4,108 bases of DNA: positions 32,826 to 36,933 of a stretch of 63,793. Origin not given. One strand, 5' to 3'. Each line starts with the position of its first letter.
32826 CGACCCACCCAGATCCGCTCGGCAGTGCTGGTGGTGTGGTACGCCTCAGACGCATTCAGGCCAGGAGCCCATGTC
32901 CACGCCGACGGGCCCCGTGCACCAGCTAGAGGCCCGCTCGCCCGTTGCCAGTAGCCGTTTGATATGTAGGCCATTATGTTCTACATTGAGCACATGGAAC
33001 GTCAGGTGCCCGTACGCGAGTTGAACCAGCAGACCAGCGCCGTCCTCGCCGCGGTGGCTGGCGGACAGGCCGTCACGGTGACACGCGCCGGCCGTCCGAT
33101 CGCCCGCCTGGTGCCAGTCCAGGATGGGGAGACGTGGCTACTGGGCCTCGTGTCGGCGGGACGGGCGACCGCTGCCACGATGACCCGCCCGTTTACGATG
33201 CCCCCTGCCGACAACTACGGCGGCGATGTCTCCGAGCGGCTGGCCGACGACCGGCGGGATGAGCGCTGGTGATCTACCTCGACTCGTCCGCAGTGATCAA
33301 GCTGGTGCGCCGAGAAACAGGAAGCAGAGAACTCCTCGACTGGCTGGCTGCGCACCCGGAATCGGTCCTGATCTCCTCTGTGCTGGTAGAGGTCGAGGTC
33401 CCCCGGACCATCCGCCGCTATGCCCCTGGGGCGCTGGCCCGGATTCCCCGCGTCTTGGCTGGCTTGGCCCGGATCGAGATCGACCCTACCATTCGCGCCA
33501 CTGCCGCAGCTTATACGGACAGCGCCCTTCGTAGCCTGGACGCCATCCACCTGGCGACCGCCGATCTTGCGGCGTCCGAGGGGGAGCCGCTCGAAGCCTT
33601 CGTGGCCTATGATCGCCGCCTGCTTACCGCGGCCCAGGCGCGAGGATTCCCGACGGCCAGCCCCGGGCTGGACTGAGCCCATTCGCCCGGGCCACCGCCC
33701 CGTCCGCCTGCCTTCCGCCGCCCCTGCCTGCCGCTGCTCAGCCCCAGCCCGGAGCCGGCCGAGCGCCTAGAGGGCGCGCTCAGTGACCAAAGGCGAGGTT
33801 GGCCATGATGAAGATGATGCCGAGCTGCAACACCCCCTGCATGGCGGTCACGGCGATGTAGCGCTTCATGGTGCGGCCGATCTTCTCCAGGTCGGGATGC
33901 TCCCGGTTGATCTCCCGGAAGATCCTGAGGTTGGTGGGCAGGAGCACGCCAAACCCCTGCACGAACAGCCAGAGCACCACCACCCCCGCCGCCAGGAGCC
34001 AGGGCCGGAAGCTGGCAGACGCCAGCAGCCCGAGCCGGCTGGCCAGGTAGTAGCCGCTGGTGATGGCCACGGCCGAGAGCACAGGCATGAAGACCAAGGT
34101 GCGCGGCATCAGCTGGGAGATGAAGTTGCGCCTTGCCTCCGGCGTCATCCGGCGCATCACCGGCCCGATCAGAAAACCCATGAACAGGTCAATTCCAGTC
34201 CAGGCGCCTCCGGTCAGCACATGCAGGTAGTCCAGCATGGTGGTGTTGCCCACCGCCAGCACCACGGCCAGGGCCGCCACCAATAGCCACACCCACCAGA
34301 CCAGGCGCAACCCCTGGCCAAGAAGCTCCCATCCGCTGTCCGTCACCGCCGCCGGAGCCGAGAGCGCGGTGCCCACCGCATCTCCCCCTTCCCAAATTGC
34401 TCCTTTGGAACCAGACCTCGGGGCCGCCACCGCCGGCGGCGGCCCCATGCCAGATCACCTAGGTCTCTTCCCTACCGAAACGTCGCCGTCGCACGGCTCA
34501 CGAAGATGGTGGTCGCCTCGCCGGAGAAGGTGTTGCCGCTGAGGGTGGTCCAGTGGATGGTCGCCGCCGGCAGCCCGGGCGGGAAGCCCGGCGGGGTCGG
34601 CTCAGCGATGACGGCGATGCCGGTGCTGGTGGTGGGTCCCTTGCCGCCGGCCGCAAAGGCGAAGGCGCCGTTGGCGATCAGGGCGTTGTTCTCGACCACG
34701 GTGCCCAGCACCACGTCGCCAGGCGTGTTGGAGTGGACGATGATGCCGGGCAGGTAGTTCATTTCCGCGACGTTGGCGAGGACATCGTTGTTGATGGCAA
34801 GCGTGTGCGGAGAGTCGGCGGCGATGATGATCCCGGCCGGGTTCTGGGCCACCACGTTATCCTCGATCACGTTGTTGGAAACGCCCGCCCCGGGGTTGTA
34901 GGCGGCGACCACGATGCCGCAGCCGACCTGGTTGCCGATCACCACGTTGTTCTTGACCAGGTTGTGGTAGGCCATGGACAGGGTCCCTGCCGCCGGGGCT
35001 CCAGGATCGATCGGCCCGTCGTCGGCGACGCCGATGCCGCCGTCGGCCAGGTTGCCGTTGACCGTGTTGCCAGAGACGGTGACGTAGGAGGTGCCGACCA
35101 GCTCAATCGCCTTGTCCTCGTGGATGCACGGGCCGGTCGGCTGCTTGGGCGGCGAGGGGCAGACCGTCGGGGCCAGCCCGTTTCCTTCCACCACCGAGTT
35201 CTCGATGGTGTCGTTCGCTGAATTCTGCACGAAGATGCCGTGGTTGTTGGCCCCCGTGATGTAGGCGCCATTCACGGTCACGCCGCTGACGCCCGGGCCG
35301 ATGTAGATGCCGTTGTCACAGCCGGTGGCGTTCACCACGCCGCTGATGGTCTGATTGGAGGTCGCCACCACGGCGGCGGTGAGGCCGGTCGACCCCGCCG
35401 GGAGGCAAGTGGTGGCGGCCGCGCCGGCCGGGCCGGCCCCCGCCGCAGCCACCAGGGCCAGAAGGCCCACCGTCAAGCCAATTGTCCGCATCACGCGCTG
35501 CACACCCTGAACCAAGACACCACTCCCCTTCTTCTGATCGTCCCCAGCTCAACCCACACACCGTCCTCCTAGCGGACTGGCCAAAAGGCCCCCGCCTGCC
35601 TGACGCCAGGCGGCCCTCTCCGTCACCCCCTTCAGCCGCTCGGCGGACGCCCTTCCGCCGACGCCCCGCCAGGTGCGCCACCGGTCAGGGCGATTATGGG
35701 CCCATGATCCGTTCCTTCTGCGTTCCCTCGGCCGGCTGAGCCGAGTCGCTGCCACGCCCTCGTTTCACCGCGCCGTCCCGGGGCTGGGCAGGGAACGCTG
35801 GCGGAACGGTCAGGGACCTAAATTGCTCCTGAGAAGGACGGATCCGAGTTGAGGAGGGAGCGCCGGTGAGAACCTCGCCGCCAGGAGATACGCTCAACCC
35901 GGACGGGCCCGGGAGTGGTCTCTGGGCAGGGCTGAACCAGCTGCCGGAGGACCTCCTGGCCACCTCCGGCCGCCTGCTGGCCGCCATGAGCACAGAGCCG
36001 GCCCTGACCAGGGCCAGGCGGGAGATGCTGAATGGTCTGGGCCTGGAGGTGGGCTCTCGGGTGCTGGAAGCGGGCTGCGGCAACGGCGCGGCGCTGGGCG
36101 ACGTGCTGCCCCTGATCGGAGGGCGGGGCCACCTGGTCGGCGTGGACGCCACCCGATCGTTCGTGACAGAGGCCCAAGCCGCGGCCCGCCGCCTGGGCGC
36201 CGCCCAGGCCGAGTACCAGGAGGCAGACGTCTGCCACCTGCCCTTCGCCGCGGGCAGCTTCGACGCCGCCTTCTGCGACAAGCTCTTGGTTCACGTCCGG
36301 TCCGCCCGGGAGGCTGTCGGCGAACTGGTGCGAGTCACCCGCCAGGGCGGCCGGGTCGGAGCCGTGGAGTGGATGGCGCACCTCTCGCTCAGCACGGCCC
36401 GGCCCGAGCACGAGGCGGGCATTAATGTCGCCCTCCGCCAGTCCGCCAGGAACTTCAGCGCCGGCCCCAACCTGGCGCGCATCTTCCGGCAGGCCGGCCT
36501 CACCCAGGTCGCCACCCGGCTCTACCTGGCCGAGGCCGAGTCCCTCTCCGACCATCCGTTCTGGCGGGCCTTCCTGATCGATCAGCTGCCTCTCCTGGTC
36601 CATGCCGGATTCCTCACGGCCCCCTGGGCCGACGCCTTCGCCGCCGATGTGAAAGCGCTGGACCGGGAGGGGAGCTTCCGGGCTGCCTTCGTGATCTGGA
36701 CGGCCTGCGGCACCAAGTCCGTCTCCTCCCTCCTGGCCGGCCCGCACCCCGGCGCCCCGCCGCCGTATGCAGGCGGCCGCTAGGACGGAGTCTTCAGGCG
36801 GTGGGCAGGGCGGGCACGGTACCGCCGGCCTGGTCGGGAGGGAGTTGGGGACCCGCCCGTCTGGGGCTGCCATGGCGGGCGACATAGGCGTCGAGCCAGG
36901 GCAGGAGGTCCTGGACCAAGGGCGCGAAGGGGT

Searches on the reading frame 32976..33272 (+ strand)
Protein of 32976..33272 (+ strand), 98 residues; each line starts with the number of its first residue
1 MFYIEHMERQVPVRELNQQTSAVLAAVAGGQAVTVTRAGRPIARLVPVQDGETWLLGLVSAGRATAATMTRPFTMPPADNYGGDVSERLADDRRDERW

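Call 9: search_protein_families(library=pfam, proteins=[window:32976-33272:+], max_evalue=0.00001)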
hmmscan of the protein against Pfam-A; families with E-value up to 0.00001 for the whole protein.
window:32976-33272:+ (98 aa): 1 family
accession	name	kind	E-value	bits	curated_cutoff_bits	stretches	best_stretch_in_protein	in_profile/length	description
PF02604.26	PhdYeFM_antitox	-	9.6e-08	32.1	29.8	1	9-52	2-46/74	Antitoxin Phd_YefM, type II toxin-antitoxin system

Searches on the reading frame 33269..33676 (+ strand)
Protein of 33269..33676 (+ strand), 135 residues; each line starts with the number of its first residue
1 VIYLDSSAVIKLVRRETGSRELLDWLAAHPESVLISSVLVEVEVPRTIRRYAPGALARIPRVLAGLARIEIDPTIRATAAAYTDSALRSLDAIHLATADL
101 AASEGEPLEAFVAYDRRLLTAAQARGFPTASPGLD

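Call 9: search_protein_families(library=pfam, proteins=[window:33269-33676:+], max_evalue=0.00001)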
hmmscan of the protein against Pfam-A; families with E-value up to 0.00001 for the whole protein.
window:33269-33676:+ (135 aa): 1 family
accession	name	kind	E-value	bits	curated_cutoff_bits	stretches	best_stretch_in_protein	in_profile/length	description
PF01850.27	PIN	-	5.7e-12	46.8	23.6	1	2-118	1-114/120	PIN domain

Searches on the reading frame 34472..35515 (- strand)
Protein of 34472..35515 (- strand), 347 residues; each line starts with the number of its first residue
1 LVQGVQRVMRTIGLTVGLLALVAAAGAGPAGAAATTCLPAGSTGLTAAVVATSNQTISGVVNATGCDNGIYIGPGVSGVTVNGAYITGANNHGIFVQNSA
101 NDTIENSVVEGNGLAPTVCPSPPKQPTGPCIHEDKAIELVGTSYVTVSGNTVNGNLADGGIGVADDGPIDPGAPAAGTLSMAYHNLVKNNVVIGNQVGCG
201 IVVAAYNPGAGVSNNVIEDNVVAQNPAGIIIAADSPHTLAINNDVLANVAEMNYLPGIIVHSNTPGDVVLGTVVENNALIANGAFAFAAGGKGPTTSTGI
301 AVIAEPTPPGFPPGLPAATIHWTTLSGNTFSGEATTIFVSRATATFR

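Call 9: search_protein_families(library=pfam, proteins=[window:34472-35515:-], max_evalue=0.00001)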
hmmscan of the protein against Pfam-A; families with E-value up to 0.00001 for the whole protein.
window:34472-35515:- (347 aa): 2 families
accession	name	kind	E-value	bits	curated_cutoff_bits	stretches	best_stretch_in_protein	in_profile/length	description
PF13229.12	Beta_helix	-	2.2e-14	53.8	25.9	1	52-245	7-158/158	Right handed beta helix region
PF05048.19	NosD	-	5e-10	39.6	23.6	0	52-163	68-155/212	Periplasmic copper-binding protein (NosD)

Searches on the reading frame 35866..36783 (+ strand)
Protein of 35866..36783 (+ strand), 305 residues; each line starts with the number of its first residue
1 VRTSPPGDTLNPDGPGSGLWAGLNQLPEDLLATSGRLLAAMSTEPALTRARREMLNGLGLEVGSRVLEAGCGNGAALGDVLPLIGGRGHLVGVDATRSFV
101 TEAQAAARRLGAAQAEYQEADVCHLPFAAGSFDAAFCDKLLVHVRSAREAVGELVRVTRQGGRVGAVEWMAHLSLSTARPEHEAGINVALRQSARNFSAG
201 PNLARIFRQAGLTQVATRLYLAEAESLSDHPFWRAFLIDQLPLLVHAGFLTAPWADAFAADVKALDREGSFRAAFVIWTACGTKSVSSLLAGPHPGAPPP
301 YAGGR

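Call 9: search_protein_families(library=pfam, proteins=[window:35866-36783:+], max_evalue=0.00001)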
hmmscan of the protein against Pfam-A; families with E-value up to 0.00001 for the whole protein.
window:35866-36783:+ (305 aa): 6 families
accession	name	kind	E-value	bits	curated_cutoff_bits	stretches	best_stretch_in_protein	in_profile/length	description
PF13649.12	Methyltransf_25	-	3.7e-17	63.2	27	1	66-162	1-97/97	Methyltransferase domain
PF08241.18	Methyltransf_11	-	4.5e-17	62.9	21.2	1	67-164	1-93/95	Methyltransferase domain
PF13847.12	Methyltransf_31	-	1.6e-14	54.3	27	1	62-164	3-107/145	Methyltransferase domain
PF08242.18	Methyltransf_12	-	2.1e-10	41.6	30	1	67-164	1-98/98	Methyltransferase domain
PF01209.24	Ubie_methyltran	-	3.5e-10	40.1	20.1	1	60-169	45-154/233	ubiE/COQ5 methyltransferase family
PF13489.12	Methyltransf_23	-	9e-06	25.9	27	0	60-215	20-162/164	Methyltransferase domain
